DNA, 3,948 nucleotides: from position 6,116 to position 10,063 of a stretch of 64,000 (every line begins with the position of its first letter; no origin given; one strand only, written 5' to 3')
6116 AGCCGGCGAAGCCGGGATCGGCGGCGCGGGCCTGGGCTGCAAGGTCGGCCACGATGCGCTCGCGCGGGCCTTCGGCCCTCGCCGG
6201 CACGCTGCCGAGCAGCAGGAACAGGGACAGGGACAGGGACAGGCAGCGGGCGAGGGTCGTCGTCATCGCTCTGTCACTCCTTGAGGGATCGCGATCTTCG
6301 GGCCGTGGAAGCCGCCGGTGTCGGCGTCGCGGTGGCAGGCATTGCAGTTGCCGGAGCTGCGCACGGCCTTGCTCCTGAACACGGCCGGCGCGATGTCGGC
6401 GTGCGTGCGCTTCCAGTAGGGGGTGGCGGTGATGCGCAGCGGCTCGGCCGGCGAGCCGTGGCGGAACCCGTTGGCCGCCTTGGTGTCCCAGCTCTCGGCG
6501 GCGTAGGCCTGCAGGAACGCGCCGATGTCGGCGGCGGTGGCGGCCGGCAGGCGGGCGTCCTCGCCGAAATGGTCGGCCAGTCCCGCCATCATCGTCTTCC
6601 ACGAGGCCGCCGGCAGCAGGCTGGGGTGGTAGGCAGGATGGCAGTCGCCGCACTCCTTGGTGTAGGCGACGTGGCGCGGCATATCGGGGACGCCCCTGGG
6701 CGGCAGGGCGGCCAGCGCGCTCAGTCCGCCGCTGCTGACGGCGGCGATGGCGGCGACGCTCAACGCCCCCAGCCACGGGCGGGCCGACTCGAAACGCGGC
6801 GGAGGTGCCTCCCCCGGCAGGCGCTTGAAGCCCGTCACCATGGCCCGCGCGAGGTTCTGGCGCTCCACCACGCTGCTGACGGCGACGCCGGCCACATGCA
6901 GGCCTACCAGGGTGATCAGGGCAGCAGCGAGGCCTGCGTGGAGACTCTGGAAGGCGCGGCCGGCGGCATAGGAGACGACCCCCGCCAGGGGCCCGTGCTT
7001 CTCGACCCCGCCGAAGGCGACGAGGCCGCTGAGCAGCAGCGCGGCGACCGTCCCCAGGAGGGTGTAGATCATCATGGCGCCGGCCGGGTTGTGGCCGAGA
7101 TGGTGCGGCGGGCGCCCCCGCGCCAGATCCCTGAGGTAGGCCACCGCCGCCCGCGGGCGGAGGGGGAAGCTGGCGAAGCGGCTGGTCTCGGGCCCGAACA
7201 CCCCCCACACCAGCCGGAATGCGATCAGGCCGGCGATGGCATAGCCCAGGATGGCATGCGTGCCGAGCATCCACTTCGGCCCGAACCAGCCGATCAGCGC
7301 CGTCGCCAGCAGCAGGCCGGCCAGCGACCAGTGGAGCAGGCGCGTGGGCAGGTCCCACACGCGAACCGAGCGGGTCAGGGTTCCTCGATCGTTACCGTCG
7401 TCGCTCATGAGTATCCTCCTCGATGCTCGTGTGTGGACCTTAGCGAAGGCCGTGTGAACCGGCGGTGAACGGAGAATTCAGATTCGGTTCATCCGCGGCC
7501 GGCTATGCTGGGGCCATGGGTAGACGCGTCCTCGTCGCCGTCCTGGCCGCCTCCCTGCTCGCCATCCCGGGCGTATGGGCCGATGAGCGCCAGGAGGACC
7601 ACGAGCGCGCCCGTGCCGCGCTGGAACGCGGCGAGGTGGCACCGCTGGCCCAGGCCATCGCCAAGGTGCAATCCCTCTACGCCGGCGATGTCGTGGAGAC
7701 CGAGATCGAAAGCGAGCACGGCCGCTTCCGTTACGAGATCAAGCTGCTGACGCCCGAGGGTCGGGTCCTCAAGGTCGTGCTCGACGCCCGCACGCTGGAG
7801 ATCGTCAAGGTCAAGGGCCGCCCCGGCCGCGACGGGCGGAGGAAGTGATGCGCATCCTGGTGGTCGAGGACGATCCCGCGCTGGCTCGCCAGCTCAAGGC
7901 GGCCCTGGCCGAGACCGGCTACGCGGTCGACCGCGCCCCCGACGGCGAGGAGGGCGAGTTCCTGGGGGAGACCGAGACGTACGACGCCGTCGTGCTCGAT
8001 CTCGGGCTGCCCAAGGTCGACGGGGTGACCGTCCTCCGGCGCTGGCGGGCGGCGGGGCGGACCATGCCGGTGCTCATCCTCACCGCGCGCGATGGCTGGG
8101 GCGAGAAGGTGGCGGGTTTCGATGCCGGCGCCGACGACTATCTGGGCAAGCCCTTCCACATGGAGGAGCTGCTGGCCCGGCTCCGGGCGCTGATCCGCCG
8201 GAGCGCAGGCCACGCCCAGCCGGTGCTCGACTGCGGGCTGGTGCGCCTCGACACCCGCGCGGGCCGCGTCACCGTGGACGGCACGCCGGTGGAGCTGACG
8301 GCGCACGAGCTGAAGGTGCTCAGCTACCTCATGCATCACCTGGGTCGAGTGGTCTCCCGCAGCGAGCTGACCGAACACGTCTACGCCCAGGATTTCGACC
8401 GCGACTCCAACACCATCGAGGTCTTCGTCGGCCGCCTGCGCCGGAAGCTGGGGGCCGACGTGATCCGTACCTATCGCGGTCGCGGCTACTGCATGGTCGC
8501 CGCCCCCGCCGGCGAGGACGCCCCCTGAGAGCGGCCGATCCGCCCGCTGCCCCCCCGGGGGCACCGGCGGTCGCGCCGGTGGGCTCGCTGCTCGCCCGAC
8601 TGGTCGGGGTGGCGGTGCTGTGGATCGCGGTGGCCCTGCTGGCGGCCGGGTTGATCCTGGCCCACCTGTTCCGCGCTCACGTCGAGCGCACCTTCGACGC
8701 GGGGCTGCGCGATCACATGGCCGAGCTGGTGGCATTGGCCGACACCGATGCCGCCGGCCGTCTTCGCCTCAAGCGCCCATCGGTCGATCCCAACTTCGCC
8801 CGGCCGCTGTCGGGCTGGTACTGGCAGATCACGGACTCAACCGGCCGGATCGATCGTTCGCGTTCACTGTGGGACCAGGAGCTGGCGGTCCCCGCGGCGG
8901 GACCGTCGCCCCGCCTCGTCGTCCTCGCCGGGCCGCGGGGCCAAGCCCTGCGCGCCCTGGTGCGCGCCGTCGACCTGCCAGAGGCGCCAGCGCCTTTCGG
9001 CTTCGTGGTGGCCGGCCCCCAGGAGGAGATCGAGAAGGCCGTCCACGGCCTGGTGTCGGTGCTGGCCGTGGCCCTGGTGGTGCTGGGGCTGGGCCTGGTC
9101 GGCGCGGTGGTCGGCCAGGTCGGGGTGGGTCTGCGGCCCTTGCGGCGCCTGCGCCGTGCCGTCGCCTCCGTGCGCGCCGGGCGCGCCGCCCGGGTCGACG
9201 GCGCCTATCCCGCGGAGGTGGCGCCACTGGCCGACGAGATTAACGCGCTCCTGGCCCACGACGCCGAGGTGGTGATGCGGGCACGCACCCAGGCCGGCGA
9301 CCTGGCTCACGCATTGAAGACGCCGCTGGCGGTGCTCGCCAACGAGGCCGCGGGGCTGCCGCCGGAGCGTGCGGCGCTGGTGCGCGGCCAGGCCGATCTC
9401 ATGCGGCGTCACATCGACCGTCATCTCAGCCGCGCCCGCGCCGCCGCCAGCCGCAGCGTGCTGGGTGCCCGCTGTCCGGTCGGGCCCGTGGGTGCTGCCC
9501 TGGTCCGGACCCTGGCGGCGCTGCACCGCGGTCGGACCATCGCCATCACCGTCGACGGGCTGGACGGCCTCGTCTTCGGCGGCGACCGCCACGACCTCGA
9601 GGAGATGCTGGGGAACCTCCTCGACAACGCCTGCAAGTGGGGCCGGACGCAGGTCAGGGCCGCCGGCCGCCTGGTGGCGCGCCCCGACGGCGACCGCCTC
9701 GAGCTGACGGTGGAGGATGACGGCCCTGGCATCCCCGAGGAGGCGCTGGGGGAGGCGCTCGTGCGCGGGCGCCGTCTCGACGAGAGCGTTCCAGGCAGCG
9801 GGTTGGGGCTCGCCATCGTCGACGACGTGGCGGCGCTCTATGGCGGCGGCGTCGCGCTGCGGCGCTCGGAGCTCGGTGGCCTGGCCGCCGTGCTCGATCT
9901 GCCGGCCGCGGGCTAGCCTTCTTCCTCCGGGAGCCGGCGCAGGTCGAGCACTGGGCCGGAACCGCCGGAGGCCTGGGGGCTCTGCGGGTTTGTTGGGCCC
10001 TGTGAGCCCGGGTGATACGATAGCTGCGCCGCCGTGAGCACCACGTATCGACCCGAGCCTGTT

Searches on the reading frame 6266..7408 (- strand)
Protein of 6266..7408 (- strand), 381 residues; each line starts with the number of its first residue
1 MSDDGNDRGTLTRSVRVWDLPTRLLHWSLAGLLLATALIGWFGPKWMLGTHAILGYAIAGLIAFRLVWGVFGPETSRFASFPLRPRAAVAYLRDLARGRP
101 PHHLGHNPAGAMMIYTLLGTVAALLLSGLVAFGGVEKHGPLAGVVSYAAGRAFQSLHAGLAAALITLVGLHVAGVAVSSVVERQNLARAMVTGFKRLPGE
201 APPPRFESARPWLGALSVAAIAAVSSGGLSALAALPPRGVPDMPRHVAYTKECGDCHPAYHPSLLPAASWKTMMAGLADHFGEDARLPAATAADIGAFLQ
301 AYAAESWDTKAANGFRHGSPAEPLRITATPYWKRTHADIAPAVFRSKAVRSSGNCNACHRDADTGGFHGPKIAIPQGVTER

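Call 17: search_protein_families(library=ncbifam, proteins=[window:6266-7408:-], max_evalue=1e-8)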
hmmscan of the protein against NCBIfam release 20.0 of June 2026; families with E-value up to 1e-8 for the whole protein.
window:6266-7408:- (381 aa): 0 families

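Call 20: search_protein_families(library=pfam, proteins=[window:6266-7408:-], max_evalue=0.00001)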
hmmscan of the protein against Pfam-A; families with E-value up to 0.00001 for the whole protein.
window:6266-7408:- (381 aa): 2 families
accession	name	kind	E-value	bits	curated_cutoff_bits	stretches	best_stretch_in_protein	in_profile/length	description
PF09626.15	DHC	-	3.5e-35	122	22.2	1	249-367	1-116/116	Dihaem cytochrome c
PF01292.26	Ni_hydr_CYTB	-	7.9e-24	84.8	30.1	1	17-193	1-179/179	Prokaryotic cytochrome b561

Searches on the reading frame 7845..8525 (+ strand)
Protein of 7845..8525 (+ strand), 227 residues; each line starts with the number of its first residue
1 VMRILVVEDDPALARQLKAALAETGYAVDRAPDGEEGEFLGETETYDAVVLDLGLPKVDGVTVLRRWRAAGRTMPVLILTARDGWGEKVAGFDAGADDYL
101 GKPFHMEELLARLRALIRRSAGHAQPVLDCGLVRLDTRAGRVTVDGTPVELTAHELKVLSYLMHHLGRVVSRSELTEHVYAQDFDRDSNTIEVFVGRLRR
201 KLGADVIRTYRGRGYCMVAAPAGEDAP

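Call 17: search_protein_families(library=ncbifam, proteins=[window:7845-8525:+], max_evalue=1e-8)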
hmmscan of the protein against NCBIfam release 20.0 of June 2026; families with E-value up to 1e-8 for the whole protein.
window:7845-8525:+ (227 aa): 67 families (the best 25 are shown)
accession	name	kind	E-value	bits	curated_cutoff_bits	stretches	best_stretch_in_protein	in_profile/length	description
NF007928.2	PRK10643.1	equivalog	2.3e-64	217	330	1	2-216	1-215/216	two-component system response regulator PmrA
NF007663.1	PRK10336.1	equivalog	8.3e-60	202.2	345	1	2-217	1-216/219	quorum sensing response regulator transcription factor QseB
NF008078.0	PRK10816.1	equivalog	8e-59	198.8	336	1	2-216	1-219/223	two-component system response regulator PhoP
NF012023.0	PRK15479.1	equivalog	1.2e-58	198.3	337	1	2-217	1-217/224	transcriptional regulator TctD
NF041734.1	resp_reg_RppA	equivalog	6.9e-55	185.9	250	1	2-217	1-227/229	two-component system response regulator RppA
TIGR01387.1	cztR_silR_copR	subfamily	7.2e-55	186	279.2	1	4-216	1-217/218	heavy metal response regulator transcription factor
NF045991.1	RespRegCtrARhodob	equivalog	2.2e-53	181.3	350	1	2-217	1-221/224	response regulator transcription factor CtrA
TIGR02154.1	PhoB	equivalog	5.2e-52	176.4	296.2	1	3-217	4-225/226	phosphate regulon transcriptional regulator PhoB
NF041733.1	resp_reg_CseB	equivalog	1.7e-48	165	350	1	3-217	2-226/228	two-component system response regulator CseB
NF007346.1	PRK09836.1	equivalog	2e-46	158.6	420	1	2-217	1-221/227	copper/silver response regulator transcription factor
NF008567.0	PRK11517.1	equivalog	9.6e-45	152.7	353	1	2-220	1-221/223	response regulator transcription factor HprR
NF053854.1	RespRegPhoBBctds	equivalog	1e-43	149.3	270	1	4-217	1-224/225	two-component system response regulator PhoB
NF045944.1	ResRegRpaBCyano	equivalog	1.1e-43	149.2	330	1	5-217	1-227/229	response regulator transcription factor RpaB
NF040689.1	MtrAB_MtrA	equivalog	2.4e-42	144.7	300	1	4-215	1-216/219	MtrAB system response regulator MtrA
NF008296.0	PRK11083.1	equivalog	2.9e-42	144.6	273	1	2-217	4-225/228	two-component system response regulator CreB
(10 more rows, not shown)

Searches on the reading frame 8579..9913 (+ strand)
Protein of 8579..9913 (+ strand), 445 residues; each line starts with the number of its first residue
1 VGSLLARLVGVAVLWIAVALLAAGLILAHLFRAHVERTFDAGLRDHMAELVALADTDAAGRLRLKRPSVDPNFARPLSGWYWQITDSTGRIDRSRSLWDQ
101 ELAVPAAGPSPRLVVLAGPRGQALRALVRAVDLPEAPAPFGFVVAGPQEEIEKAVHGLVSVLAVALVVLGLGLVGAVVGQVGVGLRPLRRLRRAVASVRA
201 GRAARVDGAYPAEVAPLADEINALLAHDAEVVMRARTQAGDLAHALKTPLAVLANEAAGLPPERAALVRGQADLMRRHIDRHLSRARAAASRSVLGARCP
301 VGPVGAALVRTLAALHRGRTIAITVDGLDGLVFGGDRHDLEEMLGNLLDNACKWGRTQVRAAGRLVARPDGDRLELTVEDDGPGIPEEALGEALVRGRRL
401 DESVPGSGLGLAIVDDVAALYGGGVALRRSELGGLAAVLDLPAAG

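Call 17: search_protein_families(library=ncbifam, proteins=[window:8579-9913:+], max_evalue=1e-8)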
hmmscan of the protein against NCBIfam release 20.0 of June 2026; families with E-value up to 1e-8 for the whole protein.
window:8579-9913:+ (445 aa): 18 families
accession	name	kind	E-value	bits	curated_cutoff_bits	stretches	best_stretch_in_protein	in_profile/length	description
NF008077.0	PRK10815.1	equivalog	4e-38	131.3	497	1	184-435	217-472/488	two-component system sensor histidine kinase PhoQ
NF008312.0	PRK11100.1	equivalog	2.4e-22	79.4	356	1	161-443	184-474/477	two-component system sensor histidine kinase CreC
TIGR01386.1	cztS_silS_copS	subfamily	4e-22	78.8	292.55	1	3-426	3-442/457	heavy metal sensor histidine kinase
NF008025.0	PRK10755.1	equivalog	3.5e-21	75.3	314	1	149-442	56-355/362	two-component system sensor histidine kinase PmrB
NF007898.0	PRK10604.1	equivalog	5.2e-18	65.4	478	1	217-443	201-423/433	two-component system sensor histidine kinase RstB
NF007664.1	PRK10337.1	equivalog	2.4e-17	62.7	475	1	343-439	349-440/442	quorum sensing histidine kinase QseC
NF012163.2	BaeS_SmeS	equivalog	3e-17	62.7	500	1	185-442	189-457/457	sensor histidine kinase efflux regulator BaeS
NF007837.0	PRK10549.1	equivalog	1.2e-15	57.3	603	1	318-443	331-458/466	envelope stress sensor histidine kinase BaeS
NF007007.0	PRK09470.1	equivalog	1.6e-14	53.7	486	1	328-443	344-459/463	envelope stress sensor histidine kinase CpxA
TIGR02966.1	phoR_proteo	equivalog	1.8e-14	53.5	334.2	1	241-425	120-317/333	phosphate regulon sensor histidine kinase PhoR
NF007004.0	PRK09467.1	equivalog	2.6e-14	52.9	415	1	343-443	338-436/440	two-component system sensor histidine kinase EnvZ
NF007793.0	PRK10490.1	equivalog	3.7e-13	48.4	1123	1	242-443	671-882/895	two-component system sensor histidine kinase KdpD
NF041732.1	hist_kin_CseC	equivalog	1.2e-11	44.4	700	1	165-432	132-397/424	two-component system sensor histidine kinase CseC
NF045900.1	HisKinCpxALeg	equivalog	1.7e-11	43.5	800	0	336-442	340-450/451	two-component system sensor histidine kinase CpxA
NF046044.1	PnpS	equivalog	1.9e-11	43.6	400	1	308-428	254-376/390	two-component system histidine kinase PnpS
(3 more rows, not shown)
